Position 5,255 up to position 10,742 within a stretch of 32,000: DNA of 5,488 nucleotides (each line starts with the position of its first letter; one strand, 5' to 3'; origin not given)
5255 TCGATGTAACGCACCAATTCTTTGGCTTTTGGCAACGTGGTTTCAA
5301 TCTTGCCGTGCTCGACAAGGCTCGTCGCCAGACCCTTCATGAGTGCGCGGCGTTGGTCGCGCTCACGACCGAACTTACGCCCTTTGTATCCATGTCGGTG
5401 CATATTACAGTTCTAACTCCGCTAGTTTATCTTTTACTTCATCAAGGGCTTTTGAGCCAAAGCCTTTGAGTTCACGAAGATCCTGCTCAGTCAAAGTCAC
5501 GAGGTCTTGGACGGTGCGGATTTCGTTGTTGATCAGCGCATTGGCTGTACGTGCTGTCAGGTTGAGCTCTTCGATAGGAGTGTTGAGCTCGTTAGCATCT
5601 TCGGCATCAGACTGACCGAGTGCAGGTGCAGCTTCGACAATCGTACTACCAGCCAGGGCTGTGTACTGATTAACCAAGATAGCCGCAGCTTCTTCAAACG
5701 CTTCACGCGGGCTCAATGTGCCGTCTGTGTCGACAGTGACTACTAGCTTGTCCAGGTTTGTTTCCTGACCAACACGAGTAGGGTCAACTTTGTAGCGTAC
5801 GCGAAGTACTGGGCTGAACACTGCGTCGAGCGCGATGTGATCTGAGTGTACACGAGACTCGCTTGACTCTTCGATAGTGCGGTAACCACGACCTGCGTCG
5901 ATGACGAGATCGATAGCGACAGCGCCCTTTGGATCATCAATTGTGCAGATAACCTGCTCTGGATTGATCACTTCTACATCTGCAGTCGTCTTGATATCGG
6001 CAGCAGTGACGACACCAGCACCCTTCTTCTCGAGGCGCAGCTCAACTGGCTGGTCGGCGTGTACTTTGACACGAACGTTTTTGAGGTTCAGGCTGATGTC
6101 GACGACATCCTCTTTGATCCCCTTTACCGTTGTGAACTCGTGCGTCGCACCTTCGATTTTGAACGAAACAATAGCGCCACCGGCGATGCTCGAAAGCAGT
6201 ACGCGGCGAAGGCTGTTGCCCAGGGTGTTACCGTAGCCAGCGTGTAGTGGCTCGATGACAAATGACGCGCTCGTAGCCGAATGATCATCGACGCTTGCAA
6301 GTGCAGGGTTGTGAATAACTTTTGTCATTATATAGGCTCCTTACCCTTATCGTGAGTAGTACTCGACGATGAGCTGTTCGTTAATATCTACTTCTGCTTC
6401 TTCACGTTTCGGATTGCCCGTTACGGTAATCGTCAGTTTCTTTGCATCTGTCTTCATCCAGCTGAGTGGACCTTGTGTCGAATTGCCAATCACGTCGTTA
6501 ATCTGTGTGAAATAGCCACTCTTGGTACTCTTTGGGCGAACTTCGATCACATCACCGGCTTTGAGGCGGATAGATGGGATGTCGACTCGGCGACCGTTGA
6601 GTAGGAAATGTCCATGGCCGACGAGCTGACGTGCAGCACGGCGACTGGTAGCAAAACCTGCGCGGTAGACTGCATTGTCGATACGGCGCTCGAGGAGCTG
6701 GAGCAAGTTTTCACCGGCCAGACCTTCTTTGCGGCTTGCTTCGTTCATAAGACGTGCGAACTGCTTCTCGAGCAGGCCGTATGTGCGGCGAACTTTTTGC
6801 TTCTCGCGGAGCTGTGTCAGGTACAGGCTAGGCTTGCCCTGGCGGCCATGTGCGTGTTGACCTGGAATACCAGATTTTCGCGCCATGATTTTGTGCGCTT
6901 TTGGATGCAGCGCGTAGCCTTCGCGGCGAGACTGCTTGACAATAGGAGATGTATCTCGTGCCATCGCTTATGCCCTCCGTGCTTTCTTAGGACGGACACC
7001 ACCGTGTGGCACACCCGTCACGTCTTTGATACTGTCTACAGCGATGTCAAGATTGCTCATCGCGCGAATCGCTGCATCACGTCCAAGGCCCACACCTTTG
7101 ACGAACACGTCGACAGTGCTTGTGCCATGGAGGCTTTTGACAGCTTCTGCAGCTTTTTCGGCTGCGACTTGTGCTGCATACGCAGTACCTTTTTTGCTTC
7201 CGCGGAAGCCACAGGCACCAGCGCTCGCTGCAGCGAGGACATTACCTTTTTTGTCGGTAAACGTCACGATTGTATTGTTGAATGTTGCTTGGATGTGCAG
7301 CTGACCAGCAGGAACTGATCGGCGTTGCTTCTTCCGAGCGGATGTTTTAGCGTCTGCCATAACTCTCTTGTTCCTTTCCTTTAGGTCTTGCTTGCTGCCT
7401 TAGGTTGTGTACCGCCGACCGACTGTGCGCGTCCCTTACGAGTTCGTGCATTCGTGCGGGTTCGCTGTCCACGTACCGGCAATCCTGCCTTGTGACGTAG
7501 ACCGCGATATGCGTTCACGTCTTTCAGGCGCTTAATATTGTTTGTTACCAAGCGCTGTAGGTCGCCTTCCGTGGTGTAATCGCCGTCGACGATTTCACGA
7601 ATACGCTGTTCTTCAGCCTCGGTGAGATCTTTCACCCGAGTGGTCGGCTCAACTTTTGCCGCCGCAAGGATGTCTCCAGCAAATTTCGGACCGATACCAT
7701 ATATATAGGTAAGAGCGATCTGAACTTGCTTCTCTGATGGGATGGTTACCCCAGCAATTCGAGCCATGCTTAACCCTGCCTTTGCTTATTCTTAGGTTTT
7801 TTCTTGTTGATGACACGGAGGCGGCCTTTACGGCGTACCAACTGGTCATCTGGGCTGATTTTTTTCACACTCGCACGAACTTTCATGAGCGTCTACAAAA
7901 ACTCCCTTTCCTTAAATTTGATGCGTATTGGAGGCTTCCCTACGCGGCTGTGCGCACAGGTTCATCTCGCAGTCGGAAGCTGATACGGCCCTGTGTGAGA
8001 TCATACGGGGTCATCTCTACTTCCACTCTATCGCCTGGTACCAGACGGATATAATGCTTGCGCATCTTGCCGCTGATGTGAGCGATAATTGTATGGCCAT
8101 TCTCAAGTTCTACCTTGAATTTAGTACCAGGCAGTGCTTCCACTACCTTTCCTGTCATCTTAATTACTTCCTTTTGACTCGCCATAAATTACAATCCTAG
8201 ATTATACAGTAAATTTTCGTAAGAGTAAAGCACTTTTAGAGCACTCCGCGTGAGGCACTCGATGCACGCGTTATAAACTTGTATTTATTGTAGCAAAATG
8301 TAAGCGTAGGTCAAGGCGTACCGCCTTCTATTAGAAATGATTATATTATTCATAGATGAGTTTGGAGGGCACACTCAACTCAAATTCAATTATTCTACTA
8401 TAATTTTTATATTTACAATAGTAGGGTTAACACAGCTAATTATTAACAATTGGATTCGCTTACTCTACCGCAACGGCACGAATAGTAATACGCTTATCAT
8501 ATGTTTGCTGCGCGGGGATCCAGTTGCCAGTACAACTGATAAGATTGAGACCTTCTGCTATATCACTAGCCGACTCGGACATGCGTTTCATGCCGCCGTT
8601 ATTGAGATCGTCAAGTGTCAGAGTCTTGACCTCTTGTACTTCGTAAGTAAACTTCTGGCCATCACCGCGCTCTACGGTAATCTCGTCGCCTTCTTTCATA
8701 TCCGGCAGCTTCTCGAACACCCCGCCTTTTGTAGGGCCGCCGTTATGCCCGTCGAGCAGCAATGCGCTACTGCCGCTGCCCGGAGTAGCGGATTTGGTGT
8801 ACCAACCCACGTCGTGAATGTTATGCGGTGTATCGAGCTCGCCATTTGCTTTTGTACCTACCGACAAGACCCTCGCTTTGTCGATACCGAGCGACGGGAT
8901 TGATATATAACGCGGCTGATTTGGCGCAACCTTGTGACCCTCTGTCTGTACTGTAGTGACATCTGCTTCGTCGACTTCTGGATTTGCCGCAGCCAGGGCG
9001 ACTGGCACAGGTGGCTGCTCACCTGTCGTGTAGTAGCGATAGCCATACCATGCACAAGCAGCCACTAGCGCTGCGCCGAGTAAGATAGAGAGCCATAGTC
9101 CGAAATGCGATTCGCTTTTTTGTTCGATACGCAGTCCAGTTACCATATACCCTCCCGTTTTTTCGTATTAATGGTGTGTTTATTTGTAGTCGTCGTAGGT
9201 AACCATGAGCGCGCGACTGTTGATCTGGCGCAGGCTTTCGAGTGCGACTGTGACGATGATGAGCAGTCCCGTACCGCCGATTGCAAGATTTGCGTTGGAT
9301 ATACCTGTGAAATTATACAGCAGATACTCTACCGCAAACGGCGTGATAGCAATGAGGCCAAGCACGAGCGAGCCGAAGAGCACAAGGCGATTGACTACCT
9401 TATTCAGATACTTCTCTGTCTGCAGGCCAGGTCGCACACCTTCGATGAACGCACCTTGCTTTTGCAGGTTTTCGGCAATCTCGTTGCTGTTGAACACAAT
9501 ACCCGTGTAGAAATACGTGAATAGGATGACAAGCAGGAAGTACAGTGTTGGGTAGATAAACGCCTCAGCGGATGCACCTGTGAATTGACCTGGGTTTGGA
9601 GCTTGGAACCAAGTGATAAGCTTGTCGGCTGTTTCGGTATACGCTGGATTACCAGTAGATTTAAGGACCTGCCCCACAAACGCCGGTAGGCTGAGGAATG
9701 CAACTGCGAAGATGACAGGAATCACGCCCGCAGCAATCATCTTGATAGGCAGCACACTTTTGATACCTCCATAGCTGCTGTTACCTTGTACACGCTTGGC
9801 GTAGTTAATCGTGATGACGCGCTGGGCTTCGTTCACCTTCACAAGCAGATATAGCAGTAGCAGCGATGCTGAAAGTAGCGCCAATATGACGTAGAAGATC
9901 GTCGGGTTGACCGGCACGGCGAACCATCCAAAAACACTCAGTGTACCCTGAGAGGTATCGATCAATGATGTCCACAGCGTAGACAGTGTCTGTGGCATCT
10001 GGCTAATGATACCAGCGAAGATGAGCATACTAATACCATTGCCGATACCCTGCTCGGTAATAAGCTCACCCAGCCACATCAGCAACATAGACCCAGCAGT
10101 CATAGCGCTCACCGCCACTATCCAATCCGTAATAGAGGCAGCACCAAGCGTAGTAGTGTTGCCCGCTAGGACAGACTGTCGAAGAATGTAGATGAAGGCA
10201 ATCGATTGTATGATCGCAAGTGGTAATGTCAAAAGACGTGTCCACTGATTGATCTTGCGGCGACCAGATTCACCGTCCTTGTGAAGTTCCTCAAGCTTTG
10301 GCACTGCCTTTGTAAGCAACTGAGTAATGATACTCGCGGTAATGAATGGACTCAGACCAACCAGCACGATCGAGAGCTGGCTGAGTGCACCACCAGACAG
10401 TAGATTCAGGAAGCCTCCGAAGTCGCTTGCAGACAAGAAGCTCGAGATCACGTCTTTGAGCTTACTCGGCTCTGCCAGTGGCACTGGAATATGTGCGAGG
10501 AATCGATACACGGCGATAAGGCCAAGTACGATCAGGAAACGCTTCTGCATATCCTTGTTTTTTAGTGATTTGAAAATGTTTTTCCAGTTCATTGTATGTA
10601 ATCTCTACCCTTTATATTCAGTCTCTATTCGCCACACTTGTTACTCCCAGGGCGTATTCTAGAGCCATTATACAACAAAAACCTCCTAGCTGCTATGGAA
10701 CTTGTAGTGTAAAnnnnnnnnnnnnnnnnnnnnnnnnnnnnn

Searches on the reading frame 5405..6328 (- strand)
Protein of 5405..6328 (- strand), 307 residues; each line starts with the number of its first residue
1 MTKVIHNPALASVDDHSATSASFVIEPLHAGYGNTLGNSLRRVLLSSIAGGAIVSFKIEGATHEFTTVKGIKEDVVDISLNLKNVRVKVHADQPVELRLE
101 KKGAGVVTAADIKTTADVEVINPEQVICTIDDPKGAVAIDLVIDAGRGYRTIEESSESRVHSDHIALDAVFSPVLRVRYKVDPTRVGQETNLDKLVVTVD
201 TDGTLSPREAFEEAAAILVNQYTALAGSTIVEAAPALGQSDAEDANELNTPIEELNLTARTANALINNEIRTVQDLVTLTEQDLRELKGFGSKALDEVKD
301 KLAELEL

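Call 71: search_protein_families(library=pfam, max_evalue=0.001, proteins=[window:5405-6328:-])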
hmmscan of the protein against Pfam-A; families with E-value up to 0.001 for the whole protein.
window:5405-6328:- (307 aa): 5 families
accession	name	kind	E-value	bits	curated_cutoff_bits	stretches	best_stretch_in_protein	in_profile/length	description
PF01000.31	RNA_pol_A_bac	-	4.6e-27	95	33.9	1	57-172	2-119/119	RNA polymerase Rpb3/RpoA insert domain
PF03118.21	RNA_pol_A_CTD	-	7.3e-20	70.9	23.8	1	241-304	4-67/67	Bacterial RNA polymerase, alpha chain C terminal domain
PF01193.29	RNA_pol_L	-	3.3e-18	65.6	24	1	26-221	1-73/74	RNA polymerase Rpb3/Rpb11 dimerisation domain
PF14520.12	HHH_5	-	2.2e-05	25.3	27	1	259-303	12-56/57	Helix-hairpin-helix domain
PF13656.11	RNA_pol_L_2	-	0.00052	20.1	27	0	189-225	39-72/75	RNA polymerase Rpb3/Rpb11 dimerisation domain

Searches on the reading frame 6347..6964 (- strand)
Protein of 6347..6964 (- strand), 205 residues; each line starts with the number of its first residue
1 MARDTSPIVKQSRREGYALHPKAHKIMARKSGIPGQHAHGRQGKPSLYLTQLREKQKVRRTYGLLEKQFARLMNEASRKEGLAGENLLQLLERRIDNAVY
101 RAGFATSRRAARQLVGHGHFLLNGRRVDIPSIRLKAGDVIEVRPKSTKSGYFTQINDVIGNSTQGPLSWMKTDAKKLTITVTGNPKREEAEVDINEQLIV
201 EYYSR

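Call 71: search_protein_families(library=pfam, max_evalue=0.001, proteins=[window:6347-6964:-])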
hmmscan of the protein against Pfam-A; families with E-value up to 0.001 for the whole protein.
window:6347-6964:- (205 aa): 2 families
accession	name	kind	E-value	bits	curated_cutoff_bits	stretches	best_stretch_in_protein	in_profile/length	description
PF00163.24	Ribosomal_S4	-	4.9e-22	78.9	23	1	4-92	2-95/95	Ribosomal protein S4/S9 N-terminal domain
PF01479.30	S4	-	7.2e-18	64.5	22.8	1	93-140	1-48/48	S4 domain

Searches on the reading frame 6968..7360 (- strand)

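Call 71: search_protein_families(library=pfam, max_evalue=0.001, proteins=[window:6968-7360:-])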
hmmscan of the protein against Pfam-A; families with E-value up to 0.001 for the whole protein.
window:6968-7360:- (130 aa): 1 family
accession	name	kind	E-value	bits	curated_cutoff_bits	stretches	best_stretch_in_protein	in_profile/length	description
PF00411.24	Ribosomal_S11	-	1.1e-35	122.8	25.1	1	19-129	1-110/110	Ribosomal protein S11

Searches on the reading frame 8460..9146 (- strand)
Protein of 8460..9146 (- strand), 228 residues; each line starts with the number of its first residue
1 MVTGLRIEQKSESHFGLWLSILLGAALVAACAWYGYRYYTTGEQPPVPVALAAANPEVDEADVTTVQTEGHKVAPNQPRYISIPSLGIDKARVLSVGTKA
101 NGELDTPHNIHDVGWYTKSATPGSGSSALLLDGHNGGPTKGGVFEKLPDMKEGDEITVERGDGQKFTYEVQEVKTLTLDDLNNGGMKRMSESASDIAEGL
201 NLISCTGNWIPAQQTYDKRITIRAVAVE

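Call 39: search_protein_families(library=pfam, max_evalue=0.001, proteins=[window:8460-9146:-])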
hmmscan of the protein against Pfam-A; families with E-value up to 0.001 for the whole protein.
window:8460-9146:- (228 aa): 1 family
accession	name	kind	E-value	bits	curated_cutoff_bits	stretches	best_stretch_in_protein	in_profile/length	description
PF04203.18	Sortase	-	1.5e-17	63.9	26.6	1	81-226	1-124/125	Sortase domain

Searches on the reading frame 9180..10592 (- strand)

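Call 71: search_protein_families(library=pfam, max_evalue=0.001, proteins=[window:9180-10592:-])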
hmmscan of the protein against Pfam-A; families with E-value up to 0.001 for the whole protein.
window:9180-10592:- (470 aa): 1 family
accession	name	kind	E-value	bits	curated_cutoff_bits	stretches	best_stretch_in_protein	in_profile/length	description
PF00344.25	SecY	-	6.1e-94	315.3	32.2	1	74-452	1-304/306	SecY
